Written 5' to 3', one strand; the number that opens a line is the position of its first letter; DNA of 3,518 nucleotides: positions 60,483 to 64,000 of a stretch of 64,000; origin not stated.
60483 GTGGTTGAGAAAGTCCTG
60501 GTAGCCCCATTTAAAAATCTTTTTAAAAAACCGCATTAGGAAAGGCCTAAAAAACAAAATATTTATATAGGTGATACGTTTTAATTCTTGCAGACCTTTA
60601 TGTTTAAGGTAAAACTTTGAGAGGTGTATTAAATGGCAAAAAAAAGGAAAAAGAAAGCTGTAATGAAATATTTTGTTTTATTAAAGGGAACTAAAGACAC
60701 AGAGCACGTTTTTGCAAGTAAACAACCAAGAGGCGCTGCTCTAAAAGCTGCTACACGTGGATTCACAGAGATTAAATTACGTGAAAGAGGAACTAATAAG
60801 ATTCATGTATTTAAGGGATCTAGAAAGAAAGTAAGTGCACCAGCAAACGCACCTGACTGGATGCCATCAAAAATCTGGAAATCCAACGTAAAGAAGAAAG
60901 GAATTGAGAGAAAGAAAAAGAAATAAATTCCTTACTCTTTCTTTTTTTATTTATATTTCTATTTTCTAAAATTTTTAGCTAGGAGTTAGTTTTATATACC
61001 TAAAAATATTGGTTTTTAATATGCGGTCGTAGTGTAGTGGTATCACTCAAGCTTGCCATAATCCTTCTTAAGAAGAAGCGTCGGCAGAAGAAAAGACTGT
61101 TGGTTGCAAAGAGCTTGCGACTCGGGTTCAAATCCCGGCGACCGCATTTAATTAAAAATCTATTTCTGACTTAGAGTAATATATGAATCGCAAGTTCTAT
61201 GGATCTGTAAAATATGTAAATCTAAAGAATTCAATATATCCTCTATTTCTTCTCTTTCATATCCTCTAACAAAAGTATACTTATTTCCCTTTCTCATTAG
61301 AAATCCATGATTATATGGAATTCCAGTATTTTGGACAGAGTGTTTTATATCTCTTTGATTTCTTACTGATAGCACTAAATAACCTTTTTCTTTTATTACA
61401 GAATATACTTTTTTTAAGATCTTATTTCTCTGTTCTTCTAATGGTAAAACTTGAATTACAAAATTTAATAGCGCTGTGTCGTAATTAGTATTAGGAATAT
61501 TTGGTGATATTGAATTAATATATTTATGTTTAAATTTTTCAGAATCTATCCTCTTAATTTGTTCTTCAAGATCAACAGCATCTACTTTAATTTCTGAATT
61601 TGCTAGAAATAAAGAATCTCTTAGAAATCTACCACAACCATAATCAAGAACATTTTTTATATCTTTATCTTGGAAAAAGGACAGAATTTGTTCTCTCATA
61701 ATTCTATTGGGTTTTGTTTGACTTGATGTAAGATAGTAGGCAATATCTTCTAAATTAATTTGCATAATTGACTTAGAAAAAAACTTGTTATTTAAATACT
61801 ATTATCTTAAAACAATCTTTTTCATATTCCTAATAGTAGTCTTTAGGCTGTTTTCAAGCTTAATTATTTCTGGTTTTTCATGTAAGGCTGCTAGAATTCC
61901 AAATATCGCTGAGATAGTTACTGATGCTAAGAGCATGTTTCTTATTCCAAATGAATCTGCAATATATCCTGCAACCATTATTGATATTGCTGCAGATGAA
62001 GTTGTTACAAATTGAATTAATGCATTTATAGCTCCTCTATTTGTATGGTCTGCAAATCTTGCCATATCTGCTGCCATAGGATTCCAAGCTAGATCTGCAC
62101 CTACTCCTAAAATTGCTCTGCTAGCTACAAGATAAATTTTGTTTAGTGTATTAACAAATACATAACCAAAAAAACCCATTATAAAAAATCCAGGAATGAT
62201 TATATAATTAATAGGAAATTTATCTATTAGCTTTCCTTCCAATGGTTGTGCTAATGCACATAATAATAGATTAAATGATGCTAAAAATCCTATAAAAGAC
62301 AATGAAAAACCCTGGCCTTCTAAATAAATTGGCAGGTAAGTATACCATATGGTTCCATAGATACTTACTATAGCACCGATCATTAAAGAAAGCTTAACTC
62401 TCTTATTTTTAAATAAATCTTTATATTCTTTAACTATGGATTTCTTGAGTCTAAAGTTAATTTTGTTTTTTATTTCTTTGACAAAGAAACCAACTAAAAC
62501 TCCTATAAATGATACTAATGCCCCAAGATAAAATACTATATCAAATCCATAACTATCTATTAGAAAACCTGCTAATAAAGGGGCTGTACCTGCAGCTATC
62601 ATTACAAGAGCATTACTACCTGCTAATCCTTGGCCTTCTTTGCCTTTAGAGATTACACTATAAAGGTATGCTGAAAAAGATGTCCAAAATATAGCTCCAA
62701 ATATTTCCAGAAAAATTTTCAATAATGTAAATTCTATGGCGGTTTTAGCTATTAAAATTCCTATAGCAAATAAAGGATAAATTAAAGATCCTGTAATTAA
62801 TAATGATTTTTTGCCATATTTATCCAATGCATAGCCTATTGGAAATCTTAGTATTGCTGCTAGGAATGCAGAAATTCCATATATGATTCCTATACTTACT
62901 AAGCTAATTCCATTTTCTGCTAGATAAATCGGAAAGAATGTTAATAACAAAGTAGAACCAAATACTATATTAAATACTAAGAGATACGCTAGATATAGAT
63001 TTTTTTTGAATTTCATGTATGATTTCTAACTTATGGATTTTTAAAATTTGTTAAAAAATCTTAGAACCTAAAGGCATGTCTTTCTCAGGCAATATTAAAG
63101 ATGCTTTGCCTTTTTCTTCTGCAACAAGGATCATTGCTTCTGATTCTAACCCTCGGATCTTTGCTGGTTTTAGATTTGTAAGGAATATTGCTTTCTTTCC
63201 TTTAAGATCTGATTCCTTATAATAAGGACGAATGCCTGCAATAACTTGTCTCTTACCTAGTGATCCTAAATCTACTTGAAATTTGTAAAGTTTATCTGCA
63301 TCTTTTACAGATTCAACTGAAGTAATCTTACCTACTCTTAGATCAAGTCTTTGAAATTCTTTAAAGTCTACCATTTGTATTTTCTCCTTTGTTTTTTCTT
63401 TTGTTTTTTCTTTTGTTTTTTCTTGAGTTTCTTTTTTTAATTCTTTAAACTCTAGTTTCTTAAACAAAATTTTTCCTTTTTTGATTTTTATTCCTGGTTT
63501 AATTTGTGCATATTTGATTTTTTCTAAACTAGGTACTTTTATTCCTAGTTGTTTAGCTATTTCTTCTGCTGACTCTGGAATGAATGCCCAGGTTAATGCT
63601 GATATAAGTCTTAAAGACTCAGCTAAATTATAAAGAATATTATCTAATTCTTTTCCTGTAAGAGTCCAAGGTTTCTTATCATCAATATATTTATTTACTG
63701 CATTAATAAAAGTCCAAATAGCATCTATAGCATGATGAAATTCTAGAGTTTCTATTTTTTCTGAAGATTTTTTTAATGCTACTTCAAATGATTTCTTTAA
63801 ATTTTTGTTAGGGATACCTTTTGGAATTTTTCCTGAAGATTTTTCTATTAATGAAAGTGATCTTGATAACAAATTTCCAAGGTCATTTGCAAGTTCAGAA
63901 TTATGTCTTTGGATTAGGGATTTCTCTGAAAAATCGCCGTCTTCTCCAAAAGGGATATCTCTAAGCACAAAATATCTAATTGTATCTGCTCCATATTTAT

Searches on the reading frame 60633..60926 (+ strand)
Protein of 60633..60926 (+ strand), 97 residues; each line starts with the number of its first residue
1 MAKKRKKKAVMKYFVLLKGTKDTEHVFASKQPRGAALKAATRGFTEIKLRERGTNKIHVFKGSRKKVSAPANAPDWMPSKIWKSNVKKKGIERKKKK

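Call 11: search_protein_families(library=pfam, proteins=[window:60633-60926:+])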
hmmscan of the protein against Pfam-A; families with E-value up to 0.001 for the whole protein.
window:60633-60926:+ (97 aa): 1 family
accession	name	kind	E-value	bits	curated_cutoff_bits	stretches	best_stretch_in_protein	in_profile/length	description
PF05854.16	MC1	-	8.7e-28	96.9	23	1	12-93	3-94/96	Non-histone chromosomal protein MC1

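Call 12: find_encoding_contigs(protein=window:60633-60926:+, flank=3000, max_places=10)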
Protein window:60633-60926:+ (97 aa): no gene with exactly this product is on record in the collection.

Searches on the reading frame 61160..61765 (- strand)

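Call 11: search_protein_families(library=pfam, proteins=[window:61160-61765:-])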
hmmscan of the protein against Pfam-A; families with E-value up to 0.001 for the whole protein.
window:61160-61765:- (201 aa): 4 families
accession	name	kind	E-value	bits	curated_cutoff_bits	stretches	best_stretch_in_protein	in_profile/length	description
PF13489.12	Methyltransf_23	-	2.5e-07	31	27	1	21-186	7-162/164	Methyltransferase domain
PF13847.12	Methyltransf_31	-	4e-05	23.8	27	1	36-146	4-124/145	Methyltransferase domain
PF08241.18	Methyltransf_11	-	0.00064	20.7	21.2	1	40-132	1-95/95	Methyltransferase domain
PF03848.20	TehB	-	0.00098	19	20.4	0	38-138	33-139/193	Tellurite resistance protein TehB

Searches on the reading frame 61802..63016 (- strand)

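Call 11: search_protein_families(library=pfam, proteins=[window:61802-63016:-])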
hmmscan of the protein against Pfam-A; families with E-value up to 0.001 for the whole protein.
window:61802-63016:- (404 aa): 2 families
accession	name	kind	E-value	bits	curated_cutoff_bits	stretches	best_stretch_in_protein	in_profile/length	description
PF07690.21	MFS_1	-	6.4e-50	170.4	33.4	2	12-289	3-289/347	Major Facilitator Superfamily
PF12832.13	MFS_1_like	-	1.5e-09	37.8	25.2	1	8-359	5-368/373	MFS_1 like family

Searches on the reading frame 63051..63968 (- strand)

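Call 11: search_protein_families(library=pfam, proteins=[window:63051-63968:-])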
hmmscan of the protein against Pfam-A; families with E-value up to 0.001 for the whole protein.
window:63051-63968:- (305 aa): 4 families
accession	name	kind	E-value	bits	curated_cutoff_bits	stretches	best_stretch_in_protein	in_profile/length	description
PF01588.26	tRNA_bind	-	7.1e-27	93.8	27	1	210-303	1-96/96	Putative tRNA binding domain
PF19303.5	Anticodon_3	-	2.4e-08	34.4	23.5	1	54-178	11-141/152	Anticodon binding domain of methionyl tRNA ligase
PF08264.19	Anticodon_1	-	2.9e-06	27.6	25.1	1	57-182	4-111/148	Anticodon-binding domain of tRNA ligase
PF09334.17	tRNA-synt_1g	-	7.6e-05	22.1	20.1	1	3-37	356-390/391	tRNA synthetases class I (M)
